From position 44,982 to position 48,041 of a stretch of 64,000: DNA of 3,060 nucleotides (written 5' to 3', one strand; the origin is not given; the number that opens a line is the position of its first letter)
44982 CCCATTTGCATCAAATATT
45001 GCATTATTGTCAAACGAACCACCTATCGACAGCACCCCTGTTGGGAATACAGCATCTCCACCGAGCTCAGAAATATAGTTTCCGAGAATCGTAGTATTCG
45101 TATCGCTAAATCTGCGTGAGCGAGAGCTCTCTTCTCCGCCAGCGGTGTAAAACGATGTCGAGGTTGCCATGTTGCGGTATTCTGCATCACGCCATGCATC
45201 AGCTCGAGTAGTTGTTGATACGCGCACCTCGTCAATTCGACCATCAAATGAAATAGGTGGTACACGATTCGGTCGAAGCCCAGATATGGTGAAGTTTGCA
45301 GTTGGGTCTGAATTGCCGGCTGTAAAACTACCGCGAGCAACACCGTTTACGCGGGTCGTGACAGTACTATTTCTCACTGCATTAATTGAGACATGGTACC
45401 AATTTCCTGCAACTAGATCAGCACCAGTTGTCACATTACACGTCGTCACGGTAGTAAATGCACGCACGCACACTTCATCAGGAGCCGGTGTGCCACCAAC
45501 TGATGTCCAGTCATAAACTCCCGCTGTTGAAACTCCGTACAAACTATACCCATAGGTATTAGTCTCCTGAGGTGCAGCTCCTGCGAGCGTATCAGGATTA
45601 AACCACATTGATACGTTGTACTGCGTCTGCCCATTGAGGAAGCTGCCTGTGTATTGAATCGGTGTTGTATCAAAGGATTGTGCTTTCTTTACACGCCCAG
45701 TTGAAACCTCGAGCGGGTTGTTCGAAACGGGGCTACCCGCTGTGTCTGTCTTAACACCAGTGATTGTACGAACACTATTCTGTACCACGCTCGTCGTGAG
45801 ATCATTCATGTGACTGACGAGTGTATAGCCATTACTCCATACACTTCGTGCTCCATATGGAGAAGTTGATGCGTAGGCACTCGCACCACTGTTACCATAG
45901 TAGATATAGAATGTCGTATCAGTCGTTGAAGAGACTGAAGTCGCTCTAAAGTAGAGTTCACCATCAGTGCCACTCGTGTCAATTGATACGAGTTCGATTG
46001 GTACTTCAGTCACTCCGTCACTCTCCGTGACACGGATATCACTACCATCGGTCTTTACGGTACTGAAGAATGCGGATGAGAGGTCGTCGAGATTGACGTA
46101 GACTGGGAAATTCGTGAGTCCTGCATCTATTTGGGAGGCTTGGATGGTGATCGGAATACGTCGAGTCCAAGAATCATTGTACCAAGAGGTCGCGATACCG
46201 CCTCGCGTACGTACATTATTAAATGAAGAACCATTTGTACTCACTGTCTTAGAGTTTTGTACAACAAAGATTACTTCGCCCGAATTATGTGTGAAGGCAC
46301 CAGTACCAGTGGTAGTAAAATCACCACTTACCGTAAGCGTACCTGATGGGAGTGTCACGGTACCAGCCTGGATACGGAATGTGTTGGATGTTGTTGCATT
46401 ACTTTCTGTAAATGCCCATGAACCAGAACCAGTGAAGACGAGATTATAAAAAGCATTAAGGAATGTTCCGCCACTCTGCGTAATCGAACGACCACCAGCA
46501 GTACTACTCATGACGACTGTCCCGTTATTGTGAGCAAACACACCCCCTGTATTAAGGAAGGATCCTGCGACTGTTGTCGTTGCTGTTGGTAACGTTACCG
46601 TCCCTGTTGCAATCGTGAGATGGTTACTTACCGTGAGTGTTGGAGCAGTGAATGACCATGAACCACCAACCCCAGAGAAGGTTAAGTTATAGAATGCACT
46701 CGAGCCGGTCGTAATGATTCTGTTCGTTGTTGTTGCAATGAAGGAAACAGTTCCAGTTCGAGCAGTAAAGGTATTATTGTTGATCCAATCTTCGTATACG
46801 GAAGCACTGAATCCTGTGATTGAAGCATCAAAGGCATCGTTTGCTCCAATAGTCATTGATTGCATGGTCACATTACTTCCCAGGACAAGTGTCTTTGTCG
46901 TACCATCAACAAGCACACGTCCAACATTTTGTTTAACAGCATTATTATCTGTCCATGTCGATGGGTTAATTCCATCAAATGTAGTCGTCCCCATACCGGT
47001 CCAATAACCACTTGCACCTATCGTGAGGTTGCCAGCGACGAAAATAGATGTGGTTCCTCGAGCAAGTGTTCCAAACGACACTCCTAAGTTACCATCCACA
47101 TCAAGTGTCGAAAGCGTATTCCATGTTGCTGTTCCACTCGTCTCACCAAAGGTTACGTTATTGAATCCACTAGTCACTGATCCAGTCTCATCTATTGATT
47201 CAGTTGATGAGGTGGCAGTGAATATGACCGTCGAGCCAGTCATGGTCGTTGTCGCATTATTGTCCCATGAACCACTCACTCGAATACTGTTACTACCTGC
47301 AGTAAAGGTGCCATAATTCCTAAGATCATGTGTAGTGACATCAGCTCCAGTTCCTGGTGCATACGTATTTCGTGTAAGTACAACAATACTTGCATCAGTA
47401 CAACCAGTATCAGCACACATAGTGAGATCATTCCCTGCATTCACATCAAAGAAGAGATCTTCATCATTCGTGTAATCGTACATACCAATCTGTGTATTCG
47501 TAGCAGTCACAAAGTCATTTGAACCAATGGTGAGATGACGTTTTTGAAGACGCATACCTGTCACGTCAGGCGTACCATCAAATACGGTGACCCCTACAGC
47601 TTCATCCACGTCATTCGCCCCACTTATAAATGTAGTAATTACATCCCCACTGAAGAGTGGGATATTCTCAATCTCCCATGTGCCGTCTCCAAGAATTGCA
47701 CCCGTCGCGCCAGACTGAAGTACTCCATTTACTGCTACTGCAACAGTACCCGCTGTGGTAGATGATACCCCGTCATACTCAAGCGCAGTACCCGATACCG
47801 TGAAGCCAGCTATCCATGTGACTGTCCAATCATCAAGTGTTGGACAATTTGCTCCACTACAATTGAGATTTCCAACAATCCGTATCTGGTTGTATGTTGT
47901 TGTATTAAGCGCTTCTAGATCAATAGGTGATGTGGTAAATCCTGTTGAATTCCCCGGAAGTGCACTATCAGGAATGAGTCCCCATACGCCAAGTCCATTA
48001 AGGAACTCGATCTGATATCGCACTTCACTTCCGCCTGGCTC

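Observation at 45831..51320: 100%-identical 320-bp core inside a diverged 1.1-kb intragenic duplication (DUF2341+LamG cassettes 5.15 kb apart)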

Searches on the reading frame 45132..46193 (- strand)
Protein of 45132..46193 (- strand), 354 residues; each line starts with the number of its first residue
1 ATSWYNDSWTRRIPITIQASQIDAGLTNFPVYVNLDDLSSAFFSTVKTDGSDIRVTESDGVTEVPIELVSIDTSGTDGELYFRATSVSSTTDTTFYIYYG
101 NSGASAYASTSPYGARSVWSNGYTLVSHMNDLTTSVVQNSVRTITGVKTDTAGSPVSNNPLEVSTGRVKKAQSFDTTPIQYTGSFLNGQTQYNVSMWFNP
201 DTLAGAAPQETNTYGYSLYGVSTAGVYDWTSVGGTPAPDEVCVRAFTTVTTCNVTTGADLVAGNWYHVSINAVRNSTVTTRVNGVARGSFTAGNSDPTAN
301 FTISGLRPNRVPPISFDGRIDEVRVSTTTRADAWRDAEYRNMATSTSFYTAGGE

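Call 21: find_homologous_proteins(query=window:45132-46193:-, max_evalue=0.00001)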
Query window:45132-46193:- (354 aa): 153 proteins with E <= 0.00001 among 3485 candidates; the best 120 are listed.
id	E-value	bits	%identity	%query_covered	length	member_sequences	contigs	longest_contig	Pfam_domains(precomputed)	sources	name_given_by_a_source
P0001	5.3e-57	212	62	50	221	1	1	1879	PF10102.15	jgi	jgi:hypothetical protein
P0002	1.5e-48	184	37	99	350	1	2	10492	PF13385.14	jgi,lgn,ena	-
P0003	9.6e-47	178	59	37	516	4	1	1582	PF13385.14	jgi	-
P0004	7.4e-46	175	36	99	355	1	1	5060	-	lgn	-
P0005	1.1e-45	175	51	49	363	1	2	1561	PF13385.14,PF10102.15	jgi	jgi:hypothetical protein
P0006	1.2e-45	175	37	99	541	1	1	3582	PF13385.14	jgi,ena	-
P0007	1.9e-45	174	39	95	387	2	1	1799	PF13385.14,PF10102.15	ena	-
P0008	2.0e-45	174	33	99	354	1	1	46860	PF13385.14,PF10102.15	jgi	jgi:hypothetical protein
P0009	3.8e-44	170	38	99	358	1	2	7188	PF13385.14,PF10102.15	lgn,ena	-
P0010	5.4e-43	166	34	99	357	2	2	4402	PF13385.14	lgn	-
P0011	8.3e-43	165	59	31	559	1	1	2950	PF13385.14,PF10102.15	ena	-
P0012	1.6e-42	164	35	99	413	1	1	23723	PF13385.14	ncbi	-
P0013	3.4e-42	163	34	99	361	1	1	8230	PF13385.14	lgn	-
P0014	9.0e-42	162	37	99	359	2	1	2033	PF13385.14,PF10102.15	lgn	-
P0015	1.1e-41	162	36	99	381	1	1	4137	PF13385.14,PF10102.15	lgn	-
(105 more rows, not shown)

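Call 22: find_related_loci(query=window:45132-46193:-, collection=genome_contigs, flank=10000)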
Query window:45132-46193:- (354 aa) in genome_contigs; peptide patterns used: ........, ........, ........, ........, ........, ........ (x = any residue, [..] = any of these).
63 stretches matched a pattern; 18 encode a relative of the query (tblastn E <= 1e-3); 17 distinct loci.
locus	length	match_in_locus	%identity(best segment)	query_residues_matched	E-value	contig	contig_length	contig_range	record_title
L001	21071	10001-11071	68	3-354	2e-163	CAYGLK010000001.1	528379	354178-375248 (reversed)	MAG TPA_asm: uncultured Candidatus Saccharibacteria bacterium isolate ERP117304_co1_160 genome assembly, contig: NODE_9_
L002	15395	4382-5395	35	3-349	5e-54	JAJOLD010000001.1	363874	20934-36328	MAG: Candidatus Paceibacterota bacterium isolate MAG-855 c_000000000001, whole genome shotgun sequence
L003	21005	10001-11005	36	4-349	7e-52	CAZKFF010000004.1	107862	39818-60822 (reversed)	MAG TPA_asm: uncultured Candidatus Saccharibacteria bacterium isolate SRP263527_co2_181 genome assembly, contig: NODE_10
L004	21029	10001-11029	34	4-349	5e-49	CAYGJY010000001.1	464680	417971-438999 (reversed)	MAG TPA_asm: uncultured Candidatus Saccharibacteria bacterium isolate ERP117304_co1_113 genome assembly, contig: NODE_11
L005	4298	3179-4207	37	1-352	3e-46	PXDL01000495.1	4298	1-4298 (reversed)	MAG: Balneolia bacterium isolate T3Sed10_333R1 T3-Sed10-C60668, whole genome shotgun sequence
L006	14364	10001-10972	34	3-349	1e-44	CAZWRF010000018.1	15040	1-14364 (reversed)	MAG TPA_asm: uncultured Candidatus Saccharibacteria bacterium isolate binchicken_co150_727 genome assembly, contig: NODE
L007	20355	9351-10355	34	1-350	5e-43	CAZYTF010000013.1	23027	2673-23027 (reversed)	MAG TPA_asm: uncultured Candidatus Saccharibacteria bacterium isolate binchicken_co47_12 genome assembly, contig: NODE_1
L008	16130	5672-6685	32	1-354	1e-44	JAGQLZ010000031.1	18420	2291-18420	MAG: Candidatus Kaiserbacteria bacterium isolate HKST-UBA29 2010_446381, whole genome shotgun sequence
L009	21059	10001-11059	41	3-352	2e-42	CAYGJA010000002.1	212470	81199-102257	MAG TPA_asm: uncultured Candidatus Saccharibacteria bacterium isolate ERP117304_co1_114 genome assembly, contig: NODE_66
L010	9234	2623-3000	55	4-130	4e-39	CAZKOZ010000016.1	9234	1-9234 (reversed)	MAG TPA_asm: uncultured Candidatus Saccharibacteria bacterium isolate SRP344714_co1_390 genome assembly, contig: NODE_13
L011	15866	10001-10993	35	1-349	3e-42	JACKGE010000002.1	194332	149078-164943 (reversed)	MAG: Candidatus Nomurabacteria bacterium isolate HK-STAS-PATE-26 HK-STAS-PATE-26_2, whole genome shotgun sequence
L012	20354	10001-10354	54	12-129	8e-38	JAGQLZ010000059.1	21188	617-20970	MAG: Candidatus Kaiserbacteria bacterium isolate HKST-UBA29 2010_581927, whole genome shotgun sequence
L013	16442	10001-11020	35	9-352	2e-48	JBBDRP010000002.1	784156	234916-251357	MAG: Candidatus Paceibacterota bacterium isolate LejiaC_46_52 Lejia_C_3_length_784156_cov_32, whole genome shotgun seque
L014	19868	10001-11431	34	3-354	1e-49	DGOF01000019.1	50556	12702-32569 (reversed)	MAG TPA_asm: Patescibacteria group bacterium UBA4473 UBA4473_contig_11606, whole genome shotgun sequence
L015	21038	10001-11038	70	3-343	5e-157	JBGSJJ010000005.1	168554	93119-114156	MAG: Candidatus Paceibacteria bacterium isolate JTS-AC154 k141_209497, whole genome shotgun sequence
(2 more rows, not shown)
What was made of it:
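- Tried and rejected: Phylum-level placement rests on homolog and contig names (calls 21, 22).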

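Call 28: find_related_loci(query=window:45132-46193:-, collection=metagenome_contigs, flank=10000)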
Query window:45132-46193:- (354 aa) in metagenome_contigs; peptide patterns used: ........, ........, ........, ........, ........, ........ (x = any residue, [..] = any of these).
95 stretches matched a pattern; 31 encode a relative of the query (tblastn E <= 1e-3); 31 distinct loci.
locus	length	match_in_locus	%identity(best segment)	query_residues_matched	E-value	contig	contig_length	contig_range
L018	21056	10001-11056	86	1-352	0e+0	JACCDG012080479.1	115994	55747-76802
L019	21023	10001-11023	55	4-349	3e-116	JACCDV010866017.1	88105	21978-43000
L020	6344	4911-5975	36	1-349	1e-51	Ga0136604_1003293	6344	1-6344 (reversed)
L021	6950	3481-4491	35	1-354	4e-48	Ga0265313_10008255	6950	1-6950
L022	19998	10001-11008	36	3-353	6e-47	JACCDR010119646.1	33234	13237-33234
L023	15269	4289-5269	34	10-350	1e-44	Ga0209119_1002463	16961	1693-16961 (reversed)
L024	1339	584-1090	50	3-182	3e-45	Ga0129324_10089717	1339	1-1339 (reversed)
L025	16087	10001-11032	33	3-352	9e-44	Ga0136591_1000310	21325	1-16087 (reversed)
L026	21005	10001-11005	34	1-350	5e-43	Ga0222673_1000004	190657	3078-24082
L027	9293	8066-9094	32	4-354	8e-42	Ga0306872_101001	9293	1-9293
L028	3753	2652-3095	49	4-157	2e-41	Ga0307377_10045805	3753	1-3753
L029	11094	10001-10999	32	4-354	5e-40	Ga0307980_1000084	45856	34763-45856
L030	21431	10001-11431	34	3-354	2e-49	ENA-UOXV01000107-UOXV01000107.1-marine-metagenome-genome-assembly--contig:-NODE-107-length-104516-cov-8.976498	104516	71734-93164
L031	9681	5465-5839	54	4-128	3e-39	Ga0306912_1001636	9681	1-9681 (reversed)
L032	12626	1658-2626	33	4-354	1e-38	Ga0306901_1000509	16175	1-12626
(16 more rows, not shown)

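Call 53: predict_structure(alignment_id=A1)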
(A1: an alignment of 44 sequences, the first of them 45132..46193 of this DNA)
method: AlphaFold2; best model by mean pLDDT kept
length: 354 residues; sequences in the alignment: 44
mean_pLDDT: 86.8   pTM: 0.89
mean pLDDT of the five models: 86.8, 86.1, 85.6, 84.9, 83.9
residues with pLDDT >= 90: 210; 70-90: 96; 50-70: 39; < 50: 9
segments of 3 or more residues with pLDDT < 50: 220-224
pLDDT, mean of each block of 10 residues (from residue 1): 82 98 98 97 97 96 96 94 98 98 95 96 93 82 85 77 89 88 81 94 66 52 54 72 79 84 95 93 94 79 71 77 94 98 96 95
secondary structure, 60 per line:
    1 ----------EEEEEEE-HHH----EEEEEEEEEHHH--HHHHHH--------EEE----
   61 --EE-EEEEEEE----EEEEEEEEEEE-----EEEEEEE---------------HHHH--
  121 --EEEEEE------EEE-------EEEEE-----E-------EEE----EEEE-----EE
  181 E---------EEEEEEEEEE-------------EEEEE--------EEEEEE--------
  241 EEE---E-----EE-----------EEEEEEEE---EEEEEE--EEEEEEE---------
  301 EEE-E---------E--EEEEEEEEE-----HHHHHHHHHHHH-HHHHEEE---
elements in order: E11-17 E26-34 H40-45 E54-56 E66-72 E77-87 E93-99 H115-118 E123-128 E135-137 E145-149 E163-165 E170-173 E179-181 E191-200 E214-218 E227-232 E241-243 E266-273 E277-282 E285-291 E301-303 E318-326 H332-343 H345-348 E349-351
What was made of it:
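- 45829..46151 (-): Identical core, copy B (aa 4206-4312), the DUF2341 of the downstream cassette. This is the probable donor. In the AF2 model it is residues ~15-121, with block pLDDT of 93-98 (call 53).
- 45132..46193 (-): Cassette B (aa 4192-4545): DUF2341 plus a Laminin_G_3 / ConA-like lectin domain. AF2 model with pLDDT 86.8 (call 53).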

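Call 56: fold_search(model_id=the predicted structure, library=pdb)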
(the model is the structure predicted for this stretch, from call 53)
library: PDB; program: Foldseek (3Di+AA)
matches with E <= 10: 963; with E <= 0.001: 272
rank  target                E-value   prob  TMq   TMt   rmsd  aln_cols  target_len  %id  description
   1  5ho2                  4.8e-09  1.00  0.47  0.22  15.7       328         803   18  Crystal structure of AbnA (open conformation), a GH43 extracellular arabinanase from Geobacillus stearothermophilus (released 2017-02-01)
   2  5hon_A                7.9e-09  1.00  0.47  0.76   3.3       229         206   19  Structure of Domain 4 of AbnA, a GH43 extracellular arabinanase from Geobacillus stearothermophilus, in complex with a (released 2017-02-01)
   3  5ho0                  1.8e-08  1.00  0.46  0.22  16.0       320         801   17  Crystal structure of AbnA (closed conformation), a GH43 extracellular arabinanase from Geobacillus stearothermophilus (released 2017-02-01)
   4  1diw                  2.4e-08  1.00  0.46  0.37   4.9       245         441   15  THE HC FRAGMENT OF TETANUS TOXIN COMPLEXED WITH GALACTOSE (released 2000-03-24)
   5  5hp6                  2.5e-08  1.00  0.45  0.21  15.7       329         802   18  Structure of AbnA, a GH43 extracellular arabinanase from Geobacillus stearothermophilus (a new conformational state) (released 2017-02-01)
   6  7ce2_A                2.6e-08  1.00  0.44  0.35   5.3       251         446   16  The Crystal structure of TeNT Hc complexed with neutralizing antibody (released 2021-04-07)
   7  6hox                  4.3e-08  1.00  0.45  0.38   4.4       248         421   10  Crystal structure of the binding domain of Paraclostridial Mosquitocidal Protein 1 (released 2019-07-10)
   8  5n0b_A                5.4e-08  1.00  0.45  0.14   5.2       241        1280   14  Crystal structure of the tetanus neurotoxin in complex with GD1a (released 2017-06-21)
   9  7by5                  6.0e-08  1.00  0.45  0.14   4.9       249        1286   16  Tetanus neurotoxin mutant-(H233A/E234Q/H237A/Y375F) (released 2021-02-17)
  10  9fyq_C                7.1e-08  1.00  0.45  0.38   5.1       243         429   14  Cryo-EM structure of native SV2A in complex with TeNT-Hc, gangliosides and Pro-Macrobody 5 (released 2025-05-21)
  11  3hmy_A                7.9e-08  1.00  0.46  0.37   4.7       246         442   14  Crystal structure of HCR/T complexed with GT2 (released 2009-07-14)
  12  1a8d                  1.3e-07  1.00  0.45  0.36   5.2       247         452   16  TETANUS TOXIN C FRAGMENT (released 1998-10-14)
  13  5n0c_B                1.4e-07  1.00  0.46  0.14   5.2       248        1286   14  Crystal structure of the tetanus neurotoxin in complex with GM1a (released 2017-06-21)
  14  1af9                  1.7e-07  1.00  0.45  0.37   5.1       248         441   14  TETANUS NEUROTOXIN C FRAGMENT (released 1998-04-29)
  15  4c1w_A                2.2e-07  1.00  0.32  0.56   4.2       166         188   16  Carbohydrate binding domain from Streptococcus pneumoniae NanA sialidase complexed with 3'-sialyllactose (released 2014-08-27)
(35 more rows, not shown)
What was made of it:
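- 45132..46193 (-): Foldseek matches to carbohydrate-binding and lectin-like jelly rolls (call 56).
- On DUF2341 + Laminin_G_3 cassette: Foldseek hits at E of about 1e-8 to AbnA domain 4, the clostridial-neurotoxin Hc lectin-like domain and NanA CBM40 (calls 53, 56).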

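Call 64: search_protein_families(library=pfam, proteins=[window:45132-46193:-], max_evalue=0.01)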
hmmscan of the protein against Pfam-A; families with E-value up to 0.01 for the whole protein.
window:45132-46193:- (354 aa): 2 families
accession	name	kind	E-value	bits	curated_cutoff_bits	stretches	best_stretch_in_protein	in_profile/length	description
PF13385.13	Laminin_G_3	-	9.7e-11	42.5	27.6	1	189-330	16-145/151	Concanavalin A-like lectin/glucanases superfamily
PF10102.14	DUF2341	-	1.2e-06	29.3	23.4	1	49-109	1-60/84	Domain of unknown function (DUF2341)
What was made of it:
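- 45132..46193 (-): Pfam, call 64.
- Checked: The downstream copy also hits Laminin_G_3 (call 64).
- The tract is in frame and coincides with a protein domain (calls 53, 64).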

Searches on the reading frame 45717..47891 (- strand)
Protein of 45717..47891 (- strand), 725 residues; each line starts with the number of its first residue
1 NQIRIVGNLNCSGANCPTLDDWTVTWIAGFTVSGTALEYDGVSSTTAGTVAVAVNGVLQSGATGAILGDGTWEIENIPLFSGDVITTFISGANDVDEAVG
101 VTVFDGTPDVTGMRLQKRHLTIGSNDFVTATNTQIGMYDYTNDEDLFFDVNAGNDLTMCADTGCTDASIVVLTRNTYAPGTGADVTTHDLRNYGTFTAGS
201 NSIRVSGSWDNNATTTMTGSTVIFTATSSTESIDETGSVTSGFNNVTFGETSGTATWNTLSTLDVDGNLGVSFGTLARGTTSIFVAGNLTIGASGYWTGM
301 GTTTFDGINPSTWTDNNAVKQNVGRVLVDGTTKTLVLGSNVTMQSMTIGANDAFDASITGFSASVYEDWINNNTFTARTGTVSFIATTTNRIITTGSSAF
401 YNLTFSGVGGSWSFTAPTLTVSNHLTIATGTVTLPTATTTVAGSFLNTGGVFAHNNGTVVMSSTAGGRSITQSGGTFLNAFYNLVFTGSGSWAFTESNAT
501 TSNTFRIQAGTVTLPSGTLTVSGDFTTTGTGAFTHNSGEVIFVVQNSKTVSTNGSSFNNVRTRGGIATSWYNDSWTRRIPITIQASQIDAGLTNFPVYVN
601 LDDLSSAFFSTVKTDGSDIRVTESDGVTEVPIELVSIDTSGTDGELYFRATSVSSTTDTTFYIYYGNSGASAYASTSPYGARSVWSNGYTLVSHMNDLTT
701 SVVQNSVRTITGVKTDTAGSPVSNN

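Call 66: search_protein_families(library=pfam, proteins=[window:45717-47891:-], max_evalue=0.01)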
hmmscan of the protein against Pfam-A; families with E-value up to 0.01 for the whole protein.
window:45717-47891:- (725 aa): 1 family
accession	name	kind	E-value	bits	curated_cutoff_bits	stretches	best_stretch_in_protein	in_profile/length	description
PF10102.14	DUF2341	-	1.9e-06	28.6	23.4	1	615-675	1-60/84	Domain of unknown function (DUF2341)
